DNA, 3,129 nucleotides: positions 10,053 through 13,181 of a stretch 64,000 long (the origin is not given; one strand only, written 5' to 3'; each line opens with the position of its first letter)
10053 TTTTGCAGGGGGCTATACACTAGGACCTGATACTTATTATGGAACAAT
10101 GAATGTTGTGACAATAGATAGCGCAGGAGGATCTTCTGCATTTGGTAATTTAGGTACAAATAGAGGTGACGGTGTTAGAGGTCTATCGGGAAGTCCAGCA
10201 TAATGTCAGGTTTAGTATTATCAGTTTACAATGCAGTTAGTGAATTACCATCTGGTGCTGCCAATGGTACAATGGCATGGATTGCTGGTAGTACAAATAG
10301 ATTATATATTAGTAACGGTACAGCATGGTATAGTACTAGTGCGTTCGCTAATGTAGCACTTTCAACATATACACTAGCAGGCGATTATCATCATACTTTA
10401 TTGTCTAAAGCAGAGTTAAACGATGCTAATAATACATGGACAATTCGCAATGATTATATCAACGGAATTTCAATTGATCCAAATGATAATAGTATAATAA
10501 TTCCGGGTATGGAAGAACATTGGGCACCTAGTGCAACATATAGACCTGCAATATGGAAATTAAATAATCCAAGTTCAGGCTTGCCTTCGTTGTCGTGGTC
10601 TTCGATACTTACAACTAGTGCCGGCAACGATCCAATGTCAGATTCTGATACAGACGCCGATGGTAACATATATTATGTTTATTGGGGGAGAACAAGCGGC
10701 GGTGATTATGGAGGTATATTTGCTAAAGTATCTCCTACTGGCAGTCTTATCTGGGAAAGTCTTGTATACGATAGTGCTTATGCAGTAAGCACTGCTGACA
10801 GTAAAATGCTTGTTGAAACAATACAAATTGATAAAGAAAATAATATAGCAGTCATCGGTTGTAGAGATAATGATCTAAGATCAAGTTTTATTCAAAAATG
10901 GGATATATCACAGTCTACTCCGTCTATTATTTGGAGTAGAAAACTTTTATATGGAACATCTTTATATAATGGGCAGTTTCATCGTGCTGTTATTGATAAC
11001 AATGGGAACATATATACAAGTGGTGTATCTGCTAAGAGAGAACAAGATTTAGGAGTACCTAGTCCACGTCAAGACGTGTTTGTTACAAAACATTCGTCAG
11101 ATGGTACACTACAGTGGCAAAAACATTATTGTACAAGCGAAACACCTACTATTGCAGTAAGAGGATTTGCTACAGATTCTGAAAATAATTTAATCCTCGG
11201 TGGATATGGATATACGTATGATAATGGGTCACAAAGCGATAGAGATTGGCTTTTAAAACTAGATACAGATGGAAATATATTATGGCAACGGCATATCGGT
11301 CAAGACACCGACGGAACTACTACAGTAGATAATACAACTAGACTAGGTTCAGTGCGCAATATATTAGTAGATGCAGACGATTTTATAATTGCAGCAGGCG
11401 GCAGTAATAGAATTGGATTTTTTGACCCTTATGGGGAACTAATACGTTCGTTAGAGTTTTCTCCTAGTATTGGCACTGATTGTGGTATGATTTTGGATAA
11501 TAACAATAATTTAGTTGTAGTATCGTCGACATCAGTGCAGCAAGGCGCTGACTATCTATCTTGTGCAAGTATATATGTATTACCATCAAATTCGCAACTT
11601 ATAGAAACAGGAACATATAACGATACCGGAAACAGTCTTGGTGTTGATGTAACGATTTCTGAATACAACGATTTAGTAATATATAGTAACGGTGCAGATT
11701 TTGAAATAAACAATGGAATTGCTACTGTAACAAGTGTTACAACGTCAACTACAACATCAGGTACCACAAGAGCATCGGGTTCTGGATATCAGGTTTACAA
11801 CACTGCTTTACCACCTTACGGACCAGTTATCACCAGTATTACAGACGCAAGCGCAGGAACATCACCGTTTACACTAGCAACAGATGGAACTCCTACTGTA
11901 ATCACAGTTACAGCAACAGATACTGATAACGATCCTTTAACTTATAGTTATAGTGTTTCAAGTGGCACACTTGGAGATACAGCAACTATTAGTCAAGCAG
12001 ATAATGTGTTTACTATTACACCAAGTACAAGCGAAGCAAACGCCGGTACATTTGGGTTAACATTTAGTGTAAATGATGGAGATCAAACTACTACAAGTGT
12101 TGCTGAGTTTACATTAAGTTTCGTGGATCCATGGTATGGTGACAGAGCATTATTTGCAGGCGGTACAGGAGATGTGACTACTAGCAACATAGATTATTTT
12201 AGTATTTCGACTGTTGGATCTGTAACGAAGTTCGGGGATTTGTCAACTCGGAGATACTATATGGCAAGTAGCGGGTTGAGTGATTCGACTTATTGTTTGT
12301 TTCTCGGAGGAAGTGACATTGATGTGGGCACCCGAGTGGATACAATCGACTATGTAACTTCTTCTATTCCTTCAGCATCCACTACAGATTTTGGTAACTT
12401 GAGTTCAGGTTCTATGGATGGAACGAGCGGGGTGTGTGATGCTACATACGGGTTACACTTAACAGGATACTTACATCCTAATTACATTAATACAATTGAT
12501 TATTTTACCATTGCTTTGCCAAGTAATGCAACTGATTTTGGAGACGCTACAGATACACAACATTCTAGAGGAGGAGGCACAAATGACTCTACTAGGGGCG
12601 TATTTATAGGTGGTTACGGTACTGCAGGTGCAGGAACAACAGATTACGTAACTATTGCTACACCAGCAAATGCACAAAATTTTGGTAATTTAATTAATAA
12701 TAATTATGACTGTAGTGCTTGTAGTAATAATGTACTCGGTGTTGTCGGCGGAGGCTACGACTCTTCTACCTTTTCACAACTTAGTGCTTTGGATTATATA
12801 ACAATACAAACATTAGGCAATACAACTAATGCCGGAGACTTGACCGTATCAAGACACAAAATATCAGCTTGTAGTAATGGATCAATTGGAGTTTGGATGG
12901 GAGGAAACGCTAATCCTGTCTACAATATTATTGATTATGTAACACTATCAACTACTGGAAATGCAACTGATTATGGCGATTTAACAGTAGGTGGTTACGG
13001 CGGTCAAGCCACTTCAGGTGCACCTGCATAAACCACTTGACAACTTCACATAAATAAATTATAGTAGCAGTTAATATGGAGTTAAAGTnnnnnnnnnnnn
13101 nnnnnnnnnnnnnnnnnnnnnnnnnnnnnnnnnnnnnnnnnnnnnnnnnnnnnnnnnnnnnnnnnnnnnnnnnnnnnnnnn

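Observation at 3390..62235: Fifteen different proteins share one N-terminal module: candidate docking tag for a branched multi-adhesin apparatus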

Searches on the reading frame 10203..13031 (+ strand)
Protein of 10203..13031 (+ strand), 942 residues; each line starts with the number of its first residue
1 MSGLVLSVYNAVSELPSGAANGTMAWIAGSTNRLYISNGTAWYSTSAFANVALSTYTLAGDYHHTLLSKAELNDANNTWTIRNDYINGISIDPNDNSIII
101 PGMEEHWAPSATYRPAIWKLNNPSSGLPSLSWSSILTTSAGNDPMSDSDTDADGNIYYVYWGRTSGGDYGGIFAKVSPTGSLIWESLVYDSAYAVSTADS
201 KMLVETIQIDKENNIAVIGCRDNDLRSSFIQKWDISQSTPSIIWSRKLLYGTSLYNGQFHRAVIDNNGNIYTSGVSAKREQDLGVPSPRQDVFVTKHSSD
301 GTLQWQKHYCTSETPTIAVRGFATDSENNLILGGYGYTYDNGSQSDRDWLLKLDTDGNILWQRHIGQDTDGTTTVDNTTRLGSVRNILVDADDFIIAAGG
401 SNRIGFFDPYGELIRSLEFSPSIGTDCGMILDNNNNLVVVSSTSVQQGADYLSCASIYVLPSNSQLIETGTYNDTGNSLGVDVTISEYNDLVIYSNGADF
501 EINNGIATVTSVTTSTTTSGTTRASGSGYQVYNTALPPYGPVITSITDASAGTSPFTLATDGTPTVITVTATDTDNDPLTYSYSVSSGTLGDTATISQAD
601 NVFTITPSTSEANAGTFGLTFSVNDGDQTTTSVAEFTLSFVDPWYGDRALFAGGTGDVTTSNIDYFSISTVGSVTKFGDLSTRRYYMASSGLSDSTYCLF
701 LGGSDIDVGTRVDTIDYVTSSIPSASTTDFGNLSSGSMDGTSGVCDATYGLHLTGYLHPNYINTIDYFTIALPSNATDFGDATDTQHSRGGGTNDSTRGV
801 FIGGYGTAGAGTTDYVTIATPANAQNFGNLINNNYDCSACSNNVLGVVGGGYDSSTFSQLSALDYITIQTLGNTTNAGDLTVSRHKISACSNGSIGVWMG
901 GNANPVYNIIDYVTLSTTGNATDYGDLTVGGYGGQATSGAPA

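Call 7: search_protein_families(library=phrogs, proteins=[window:10203-13031:+], max_evalue=0.001)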
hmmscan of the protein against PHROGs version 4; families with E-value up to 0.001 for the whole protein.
window:10203-13031:+ (942 aa): 1 family
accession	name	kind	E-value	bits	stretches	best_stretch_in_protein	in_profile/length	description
phrog_19111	-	unknown function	2.9e-08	33.9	1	645-915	180-442/443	-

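Call 21: search_protein_families(library=pfam, proteins=[window:10203-13031:+], max_evalue=0.01)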
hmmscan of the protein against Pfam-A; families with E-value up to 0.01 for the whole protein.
window:10203-13031:+ (942 aa): 0 families
